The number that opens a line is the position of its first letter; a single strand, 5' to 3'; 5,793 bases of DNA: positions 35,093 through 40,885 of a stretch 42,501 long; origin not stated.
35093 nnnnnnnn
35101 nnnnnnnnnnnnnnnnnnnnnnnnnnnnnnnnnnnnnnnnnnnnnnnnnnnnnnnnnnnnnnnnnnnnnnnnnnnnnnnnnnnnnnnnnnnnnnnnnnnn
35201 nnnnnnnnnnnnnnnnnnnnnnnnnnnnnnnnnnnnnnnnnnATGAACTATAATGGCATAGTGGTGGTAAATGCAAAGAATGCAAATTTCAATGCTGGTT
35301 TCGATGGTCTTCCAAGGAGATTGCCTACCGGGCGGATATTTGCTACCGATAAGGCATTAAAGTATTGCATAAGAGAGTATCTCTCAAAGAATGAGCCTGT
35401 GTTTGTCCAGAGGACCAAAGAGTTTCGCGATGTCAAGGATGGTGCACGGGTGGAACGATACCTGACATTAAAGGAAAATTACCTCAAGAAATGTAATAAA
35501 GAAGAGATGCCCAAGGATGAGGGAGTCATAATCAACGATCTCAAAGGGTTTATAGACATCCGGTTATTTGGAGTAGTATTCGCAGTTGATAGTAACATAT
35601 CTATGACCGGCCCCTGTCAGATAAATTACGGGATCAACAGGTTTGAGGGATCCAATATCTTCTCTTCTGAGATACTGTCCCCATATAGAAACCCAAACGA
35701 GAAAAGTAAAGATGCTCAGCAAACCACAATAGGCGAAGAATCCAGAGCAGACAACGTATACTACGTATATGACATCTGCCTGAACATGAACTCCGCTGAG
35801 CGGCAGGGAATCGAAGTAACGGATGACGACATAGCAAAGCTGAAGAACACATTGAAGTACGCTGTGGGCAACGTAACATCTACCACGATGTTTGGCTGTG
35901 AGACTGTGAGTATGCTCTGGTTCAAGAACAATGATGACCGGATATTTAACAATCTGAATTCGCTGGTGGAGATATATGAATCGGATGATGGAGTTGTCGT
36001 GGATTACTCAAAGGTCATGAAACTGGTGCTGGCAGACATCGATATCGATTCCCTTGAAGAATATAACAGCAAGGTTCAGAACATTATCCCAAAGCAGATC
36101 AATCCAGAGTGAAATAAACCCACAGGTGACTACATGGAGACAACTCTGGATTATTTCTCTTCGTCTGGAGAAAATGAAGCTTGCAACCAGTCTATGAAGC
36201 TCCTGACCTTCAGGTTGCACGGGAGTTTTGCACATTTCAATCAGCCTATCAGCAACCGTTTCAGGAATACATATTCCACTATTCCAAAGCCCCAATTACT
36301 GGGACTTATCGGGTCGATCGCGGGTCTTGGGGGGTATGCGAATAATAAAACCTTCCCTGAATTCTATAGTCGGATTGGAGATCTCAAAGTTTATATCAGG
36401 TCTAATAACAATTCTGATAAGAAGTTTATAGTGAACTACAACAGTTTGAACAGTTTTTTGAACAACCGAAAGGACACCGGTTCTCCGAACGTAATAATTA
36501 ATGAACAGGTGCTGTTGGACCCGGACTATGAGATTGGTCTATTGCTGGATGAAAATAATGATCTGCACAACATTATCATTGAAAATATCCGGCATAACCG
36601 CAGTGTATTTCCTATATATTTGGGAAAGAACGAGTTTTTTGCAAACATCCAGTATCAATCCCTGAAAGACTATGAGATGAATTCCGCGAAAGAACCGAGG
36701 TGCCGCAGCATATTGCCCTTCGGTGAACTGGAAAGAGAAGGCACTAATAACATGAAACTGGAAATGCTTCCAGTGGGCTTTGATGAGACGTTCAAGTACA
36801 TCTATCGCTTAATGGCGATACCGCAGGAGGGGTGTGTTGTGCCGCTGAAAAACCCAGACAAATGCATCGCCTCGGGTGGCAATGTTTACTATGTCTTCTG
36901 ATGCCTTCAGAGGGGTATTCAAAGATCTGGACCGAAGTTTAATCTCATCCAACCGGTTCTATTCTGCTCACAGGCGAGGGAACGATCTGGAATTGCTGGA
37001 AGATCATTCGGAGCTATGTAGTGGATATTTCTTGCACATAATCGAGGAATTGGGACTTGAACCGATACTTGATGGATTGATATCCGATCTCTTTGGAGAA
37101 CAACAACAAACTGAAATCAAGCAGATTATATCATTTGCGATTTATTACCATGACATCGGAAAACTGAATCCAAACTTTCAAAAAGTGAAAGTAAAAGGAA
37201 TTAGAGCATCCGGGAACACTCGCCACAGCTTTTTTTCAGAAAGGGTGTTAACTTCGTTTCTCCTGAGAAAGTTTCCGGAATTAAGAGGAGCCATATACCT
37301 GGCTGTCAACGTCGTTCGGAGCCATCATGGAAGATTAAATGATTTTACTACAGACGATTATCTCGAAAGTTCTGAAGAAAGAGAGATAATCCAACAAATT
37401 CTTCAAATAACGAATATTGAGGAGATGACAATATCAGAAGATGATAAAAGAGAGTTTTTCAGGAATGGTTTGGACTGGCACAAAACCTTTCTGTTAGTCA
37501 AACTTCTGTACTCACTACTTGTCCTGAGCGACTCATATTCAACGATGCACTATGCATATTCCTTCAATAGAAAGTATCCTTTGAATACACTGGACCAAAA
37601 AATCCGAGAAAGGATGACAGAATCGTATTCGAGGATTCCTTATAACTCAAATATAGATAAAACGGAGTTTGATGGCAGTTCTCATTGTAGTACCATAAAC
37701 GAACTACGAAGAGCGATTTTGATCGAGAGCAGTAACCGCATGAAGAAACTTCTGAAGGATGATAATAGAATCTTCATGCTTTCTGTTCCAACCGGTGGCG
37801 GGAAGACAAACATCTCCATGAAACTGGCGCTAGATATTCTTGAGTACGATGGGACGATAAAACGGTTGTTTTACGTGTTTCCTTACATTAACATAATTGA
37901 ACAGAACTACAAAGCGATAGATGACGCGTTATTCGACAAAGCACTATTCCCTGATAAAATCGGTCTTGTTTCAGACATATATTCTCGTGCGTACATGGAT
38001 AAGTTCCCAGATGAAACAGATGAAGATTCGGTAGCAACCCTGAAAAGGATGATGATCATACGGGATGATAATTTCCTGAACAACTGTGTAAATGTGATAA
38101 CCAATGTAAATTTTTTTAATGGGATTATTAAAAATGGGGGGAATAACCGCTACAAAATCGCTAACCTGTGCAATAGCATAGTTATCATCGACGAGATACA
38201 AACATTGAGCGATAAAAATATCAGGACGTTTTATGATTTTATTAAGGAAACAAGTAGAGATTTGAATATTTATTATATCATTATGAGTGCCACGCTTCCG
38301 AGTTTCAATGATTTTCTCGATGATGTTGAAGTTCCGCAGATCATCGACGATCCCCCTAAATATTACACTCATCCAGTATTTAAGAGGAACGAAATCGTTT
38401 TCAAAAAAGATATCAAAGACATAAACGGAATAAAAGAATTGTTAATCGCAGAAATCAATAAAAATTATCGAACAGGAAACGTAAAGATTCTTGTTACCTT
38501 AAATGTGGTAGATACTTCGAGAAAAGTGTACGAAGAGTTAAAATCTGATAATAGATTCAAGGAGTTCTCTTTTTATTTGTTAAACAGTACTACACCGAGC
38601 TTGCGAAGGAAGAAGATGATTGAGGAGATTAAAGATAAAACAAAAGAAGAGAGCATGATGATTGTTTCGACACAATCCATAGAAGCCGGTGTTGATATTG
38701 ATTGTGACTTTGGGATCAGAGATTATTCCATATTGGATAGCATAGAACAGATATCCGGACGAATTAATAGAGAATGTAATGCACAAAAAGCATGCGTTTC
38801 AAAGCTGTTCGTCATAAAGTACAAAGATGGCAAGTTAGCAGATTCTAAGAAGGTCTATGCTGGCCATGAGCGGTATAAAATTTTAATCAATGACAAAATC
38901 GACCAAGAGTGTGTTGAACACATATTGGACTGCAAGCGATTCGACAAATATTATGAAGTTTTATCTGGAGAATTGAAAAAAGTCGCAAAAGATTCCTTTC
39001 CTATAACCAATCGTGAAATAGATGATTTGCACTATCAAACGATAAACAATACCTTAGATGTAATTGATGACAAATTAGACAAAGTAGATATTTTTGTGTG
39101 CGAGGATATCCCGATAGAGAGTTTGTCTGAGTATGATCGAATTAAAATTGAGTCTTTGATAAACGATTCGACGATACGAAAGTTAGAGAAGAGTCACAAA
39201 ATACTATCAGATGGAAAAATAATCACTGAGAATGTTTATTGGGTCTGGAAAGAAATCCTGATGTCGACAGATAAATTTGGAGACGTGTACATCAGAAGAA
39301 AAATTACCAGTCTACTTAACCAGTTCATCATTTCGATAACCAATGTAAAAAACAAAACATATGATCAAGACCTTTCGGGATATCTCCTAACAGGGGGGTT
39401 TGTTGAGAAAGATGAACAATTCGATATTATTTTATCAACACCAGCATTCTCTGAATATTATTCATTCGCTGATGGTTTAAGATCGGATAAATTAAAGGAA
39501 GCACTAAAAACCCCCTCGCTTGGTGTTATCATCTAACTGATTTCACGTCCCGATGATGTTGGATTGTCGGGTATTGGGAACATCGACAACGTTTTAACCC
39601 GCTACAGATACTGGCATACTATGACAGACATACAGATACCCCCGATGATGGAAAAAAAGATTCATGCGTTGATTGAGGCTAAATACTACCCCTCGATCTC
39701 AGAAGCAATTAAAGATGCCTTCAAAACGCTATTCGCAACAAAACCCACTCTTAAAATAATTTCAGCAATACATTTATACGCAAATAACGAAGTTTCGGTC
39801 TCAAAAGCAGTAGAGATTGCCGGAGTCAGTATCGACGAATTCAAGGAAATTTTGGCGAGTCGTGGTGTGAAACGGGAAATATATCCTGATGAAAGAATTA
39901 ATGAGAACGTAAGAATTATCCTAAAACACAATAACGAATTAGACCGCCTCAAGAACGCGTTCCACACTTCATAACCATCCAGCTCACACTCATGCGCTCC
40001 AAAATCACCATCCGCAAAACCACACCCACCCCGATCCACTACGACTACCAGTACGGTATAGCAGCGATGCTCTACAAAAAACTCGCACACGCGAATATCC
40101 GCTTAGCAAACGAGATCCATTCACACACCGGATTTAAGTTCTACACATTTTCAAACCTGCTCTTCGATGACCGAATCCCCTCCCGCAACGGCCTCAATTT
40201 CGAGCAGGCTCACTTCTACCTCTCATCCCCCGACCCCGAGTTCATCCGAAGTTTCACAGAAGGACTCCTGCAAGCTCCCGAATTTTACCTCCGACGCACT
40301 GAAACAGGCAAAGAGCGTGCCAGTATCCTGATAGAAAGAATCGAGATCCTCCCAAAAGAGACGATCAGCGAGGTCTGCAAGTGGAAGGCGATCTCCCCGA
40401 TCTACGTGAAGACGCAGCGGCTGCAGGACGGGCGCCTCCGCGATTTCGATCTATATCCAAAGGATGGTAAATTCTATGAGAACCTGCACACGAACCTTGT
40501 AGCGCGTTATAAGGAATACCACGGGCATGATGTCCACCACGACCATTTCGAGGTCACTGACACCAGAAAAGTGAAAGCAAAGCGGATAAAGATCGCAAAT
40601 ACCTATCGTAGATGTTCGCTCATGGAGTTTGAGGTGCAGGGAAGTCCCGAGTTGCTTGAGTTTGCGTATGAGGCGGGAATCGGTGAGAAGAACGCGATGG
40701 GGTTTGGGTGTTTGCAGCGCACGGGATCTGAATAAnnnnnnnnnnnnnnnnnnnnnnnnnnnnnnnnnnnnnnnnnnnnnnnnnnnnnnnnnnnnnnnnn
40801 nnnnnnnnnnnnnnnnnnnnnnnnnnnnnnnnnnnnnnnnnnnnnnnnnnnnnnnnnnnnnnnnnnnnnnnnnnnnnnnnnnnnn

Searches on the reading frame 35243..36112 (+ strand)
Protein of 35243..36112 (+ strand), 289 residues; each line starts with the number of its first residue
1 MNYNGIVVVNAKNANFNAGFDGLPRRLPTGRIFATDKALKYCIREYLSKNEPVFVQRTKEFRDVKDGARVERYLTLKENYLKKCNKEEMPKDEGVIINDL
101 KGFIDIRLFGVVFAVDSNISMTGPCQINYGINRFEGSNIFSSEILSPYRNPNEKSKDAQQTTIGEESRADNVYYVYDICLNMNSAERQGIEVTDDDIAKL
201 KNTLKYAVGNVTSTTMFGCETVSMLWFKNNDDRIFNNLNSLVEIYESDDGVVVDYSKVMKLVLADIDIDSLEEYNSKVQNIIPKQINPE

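Call 10: search_protein_families(library=ncbifam, proteins=[window:35243-36112:+], max_evalue=0.001)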
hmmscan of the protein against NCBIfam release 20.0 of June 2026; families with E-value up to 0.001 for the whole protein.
window:35243-36112:+ (289 aa): 3 families
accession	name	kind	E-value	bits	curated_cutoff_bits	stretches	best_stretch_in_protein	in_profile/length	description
TIGR01595.1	cas_CT1132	subfamily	2e-18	66.9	125.8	1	6-234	8-234/268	CRISPR-associated protein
TIGR02590.1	cas_Csh2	exception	1e-13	51.4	171.55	1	21-258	22-253/286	type I-B CRISPR-associated protein Cas7/Csh2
TIGR02589.1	cas_Csd2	exception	6.4e-13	48.7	182.25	1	6-230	5-233/284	type I-C CRISPR-associated protein Cas7/Csd2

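Call 11: search_protein_families(library=pfam, proteins=[window:35243-36112:+], max_evalue=0.01)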
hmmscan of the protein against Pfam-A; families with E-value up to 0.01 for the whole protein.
window:35243-36112:+ (289 aa): 1 family
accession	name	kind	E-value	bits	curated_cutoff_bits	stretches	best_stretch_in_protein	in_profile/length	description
PF05107.17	Cas_Cas7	-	1.4e-32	113.7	33.2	1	2-246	2-231/249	CRISPR-associated protein Cas7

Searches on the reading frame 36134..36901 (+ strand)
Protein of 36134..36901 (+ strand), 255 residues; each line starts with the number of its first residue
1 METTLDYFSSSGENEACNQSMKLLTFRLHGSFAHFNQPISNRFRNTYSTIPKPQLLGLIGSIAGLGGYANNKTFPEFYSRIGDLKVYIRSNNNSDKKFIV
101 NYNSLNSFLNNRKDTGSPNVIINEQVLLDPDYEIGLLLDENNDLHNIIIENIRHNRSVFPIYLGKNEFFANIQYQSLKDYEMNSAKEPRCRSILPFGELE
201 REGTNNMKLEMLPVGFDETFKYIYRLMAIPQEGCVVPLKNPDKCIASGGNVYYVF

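Call 10: search_protein_families(library=ncbifam, proteins=[window:36134-36901:+], max_evalue=0.001)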
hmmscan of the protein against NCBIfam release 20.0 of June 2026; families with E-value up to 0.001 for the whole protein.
window:36134-36901:+ (255 aa): 2 families
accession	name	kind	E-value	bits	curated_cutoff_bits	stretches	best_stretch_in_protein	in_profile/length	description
TIGR02592.1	cas_Cas5h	exception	3.9e-24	85.7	97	1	23-195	2-168/241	type I-B CRISPR-associated protein Cas5b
TIGR02593.1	CRISPR_cas5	subfamily_domain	1.7e-05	24.5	17.8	1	25-64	3-42/43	CRISPR-associated protein Cas5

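Call 11: search_protein_families(library=pfam, proteins=[window:36134-36901:+], max_evalue=0.01)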
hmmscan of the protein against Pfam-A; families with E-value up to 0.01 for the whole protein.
window:36134-36901:+ (255 aa): 1 family
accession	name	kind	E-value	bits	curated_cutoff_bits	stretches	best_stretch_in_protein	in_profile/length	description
PF09704.15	Cas_Cas5d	-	1.7e-05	25.4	23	1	24-174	2-152/217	CRISPR-associated protein (Cas_Cas5)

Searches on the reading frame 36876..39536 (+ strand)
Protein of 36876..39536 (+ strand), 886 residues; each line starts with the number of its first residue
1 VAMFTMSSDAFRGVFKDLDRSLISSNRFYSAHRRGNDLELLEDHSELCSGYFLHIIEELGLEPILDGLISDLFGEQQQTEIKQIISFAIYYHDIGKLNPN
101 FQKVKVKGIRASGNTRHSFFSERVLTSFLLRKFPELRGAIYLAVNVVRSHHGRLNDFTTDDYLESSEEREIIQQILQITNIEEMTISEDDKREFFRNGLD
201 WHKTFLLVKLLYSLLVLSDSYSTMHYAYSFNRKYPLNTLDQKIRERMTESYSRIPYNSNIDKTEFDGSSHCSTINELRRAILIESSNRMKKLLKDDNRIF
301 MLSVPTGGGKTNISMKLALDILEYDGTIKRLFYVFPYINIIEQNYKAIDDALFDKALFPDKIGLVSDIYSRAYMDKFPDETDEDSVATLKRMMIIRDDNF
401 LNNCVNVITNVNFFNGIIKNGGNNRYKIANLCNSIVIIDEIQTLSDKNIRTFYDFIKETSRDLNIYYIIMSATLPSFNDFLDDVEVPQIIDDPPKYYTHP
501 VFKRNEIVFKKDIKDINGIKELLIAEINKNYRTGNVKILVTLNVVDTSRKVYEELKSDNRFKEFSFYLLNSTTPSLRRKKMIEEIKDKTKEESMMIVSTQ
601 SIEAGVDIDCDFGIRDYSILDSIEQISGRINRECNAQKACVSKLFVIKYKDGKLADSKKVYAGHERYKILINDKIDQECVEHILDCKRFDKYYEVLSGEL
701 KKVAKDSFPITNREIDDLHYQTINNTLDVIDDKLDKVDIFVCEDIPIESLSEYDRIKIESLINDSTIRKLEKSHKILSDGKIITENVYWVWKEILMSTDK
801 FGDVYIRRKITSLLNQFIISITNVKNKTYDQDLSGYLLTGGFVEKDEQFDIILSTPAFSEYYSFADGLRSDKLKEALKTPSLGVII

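Call 10: search_protein_families(library=ncbifam, proteins=[window:36876-39536:+], max_evalue=0.001)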
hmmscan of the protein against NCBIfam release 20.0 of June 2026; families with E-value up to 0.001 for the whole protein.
window:36876-39536:+ (886 aa): 5 families
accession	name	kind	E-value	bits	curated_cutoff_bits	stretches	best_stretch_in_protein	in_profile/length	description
TIGR01587.1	cas3_core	equivalog_domain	7.6e-39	133.8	102.45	1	299-638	1-324/358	CRISPR-associated helicase Cas3'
TIGR02621.3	cas3_GSU0051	exception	1.8e-23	83.4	400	1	436-639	171-379/854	type I-G CRISPR-associated helicase/endonuclease Cas3g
TIGR01596.1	cas3_HD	equivalog_domain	3.9e-21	75.9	43.45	1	41-223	1-177/178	CRISPR-associated endonuclease Cas3''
NF007248.0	PRK09694.1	equivalog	1e-06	27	569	0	537-640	562-670/878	CRISPR-associated helicase/endonuclease Cas3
TIGR02562.1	cas3_yersinia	equivalog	1.9e-05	22.7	565.95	0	578-639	823-885/1110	type I-F CRISPR-associated helicase Cas3f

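Call 11: search_protein_families(library=pfam, proteins=[window:36876-39536:+], max_evalue=0.01)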
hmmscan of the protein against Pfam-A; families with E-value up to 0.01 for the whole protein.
window:36876-39536:+ (886 aa): 7 families
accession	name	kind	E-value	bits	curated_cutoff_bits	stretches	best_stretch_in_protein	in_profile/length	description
PF22590.2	Cas3-like_C_2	-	1.3e-15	58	27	1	537-633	4-104/106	CRISPR-associated nuclease/helicase Cas3, C-terminal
PF00270.35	DEAD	-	7.1e-09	36.1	26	1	297-476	14-162/167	DEAD/DEAH box helicase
PF18019.7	Cas3_HD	-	2.5e-08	34.7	23.1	1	68-182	41-170/207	Cas3, HD domain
PF04851.21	ResIII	-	5.9e-07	30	22.5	1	284-474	10-162/164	Type III restriction enzyme, res subunit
PF00271.37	Helicase_C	-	1.1e-05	26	23.5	1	532-632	12-108/110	Helicase conserved C-terminal domain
PF02562.22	PhoH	-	0.00024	21.1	27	0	290-340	13-61/205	PhoH-like protein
PF01966.28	HD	-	0.0045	17.7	22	0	82-155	24-90/116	HD domain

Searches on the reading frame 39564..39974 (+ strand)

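Call 10: search_protein_families(library=ncbifam, proteins=[window:39564-39974:+], max_evalue=0.001)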
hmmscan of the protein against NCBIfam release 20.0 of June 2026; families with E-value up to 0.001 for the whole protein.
window:39564-39974:+ (136 aa): 0 families

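Call 11: search_protein_families(library=pfam, proteins=[window:39564-39974:+], max_evalue=0.01)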
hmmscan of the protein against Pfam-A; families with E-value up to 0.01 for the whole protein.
window:39564-39974:+ (136 aa): 2 families
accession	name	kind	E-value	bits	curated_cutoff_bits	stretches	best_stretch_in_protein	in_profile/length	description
PF03683.19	UPF0175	-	7.7e-09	35.6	27.9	1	62-104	19-62/75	Uncharacterised protein family (UPF0175)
PF01452.22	Rota_NSP4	-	0.0051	16.8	27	1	25-122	13-105/173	Rotavirus non structural protein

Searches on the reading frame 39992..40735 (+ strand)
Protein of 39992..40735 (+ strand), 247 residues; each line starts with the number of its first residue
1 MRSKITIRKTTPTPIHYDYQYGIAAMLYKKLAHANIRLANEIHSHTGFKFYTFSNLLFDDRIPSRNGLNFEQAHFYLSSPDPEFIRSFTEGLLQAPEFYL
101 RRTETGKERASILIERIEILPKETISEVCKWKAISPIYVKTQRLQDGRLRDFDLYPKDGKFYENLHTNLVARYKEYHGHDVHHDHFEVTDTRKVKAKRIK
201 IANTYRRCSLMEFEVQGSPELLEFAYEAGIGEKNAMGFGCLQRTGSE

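Call 10: search_protein_families(library=ncbifam, proteins=[window:39992-40735:+], max_evalue=0.001)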
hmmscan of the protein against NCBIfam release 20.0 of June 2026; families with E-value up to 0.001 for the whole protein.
window:39992-40735:+ (247 aa): 1 family
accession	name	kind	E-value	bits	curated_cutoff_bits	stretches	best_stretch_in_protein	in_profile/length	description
TIGR01877.1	cas_cas6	equivalog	2.3e-45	155.5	58.65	1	41-241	1-199/200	CRISPR-associated endoribonuclease Cas6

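Call 11: search_protein_families(library=pfam, proteins=[window:39992-40735:+], max_evalue=0.01)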
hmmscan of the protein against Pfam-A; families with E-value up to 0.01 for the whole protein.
window:39992-40735:+ (247 aa): 3 families
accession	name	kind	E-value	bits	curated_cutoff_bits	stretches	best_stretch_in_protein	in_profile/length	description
PF01881.21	Cas_Cas6_C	-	1e-31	110.8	23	1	125-241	6-123/125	CRISPR associated protein Cas6, C-terminal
PF21350.2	Cas6_I-A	-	1.5e-18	67.4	27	1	15-102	2-92/101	CRISPR-associated protein Cas6, N-terminal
PF10040.14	CRISPR_Cas6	-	0.0086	17.2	25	0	164-239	23-87/89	CRISPR-associated endoribonuclease Cas6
